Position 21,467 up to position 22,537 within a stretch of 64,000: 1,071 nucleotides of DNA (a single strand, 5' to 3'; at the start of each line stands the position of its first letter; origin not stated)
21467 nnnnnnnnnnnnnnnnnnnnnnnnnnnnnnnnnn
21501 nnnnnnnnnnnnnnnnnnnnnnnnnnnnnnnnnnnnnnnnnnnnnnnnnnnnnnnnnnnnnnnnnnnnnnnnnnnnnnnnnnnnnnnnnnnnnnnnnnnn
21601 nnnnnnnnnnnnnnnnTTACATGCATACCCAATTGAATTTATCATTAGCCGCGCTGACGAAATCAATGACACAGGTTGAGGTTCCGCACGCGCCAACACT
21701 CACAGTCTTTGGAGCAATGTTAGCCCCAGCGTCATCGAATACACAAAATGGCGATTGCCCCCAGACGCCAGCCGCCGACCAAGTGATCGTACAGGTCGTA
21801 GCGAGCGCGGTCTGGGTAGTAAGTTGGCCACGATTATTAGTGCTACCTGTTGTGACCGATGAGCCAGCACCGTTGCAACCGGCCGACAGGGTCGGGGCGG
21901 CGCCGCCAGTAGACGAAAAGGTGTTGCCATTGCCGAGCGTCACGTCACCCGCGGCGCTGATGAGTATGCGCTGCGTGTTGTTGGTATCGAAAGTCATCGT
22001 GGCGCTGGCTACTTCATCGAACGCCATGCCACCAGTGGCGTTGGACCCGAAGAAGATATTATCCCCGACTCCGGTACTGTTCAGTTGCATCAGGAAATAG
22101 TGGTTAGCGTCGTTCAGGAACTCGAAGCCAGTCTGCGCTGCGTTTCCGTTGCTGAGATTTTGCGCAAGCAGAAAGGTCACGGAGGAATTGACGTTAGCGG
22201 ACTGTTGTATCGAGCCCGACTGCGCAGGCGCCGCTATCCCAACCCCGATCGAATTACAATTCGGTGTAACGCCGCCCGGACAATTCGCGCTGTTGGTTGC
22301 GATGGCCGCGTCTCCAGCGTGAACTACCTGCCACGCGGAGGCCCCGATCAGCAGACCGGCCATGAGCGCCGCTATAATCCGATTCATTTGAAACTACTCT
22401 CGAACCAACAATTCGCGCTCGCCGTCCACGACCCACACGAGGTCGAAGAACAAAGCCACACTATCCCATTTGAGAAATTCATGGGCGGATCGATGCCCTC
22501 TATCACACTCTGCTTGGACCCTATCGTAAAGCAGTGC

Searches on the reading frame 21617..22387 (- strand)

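Call 10: search_protein_families(library=pfam, proteins=[window:21617-22387:-], max_evalue=0.1)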
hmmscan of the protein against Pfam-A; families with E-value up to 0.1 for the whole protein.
window:21617-22387:- (256 aa): 1 family
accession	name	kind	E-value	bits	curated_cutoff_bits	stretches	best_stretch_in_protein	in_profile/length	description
PF23736.1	Ig_ZP2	-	0.057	13.5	27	0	75-107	54-87/126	Zona pellucida sperm-binding protein 2, Ig-like domain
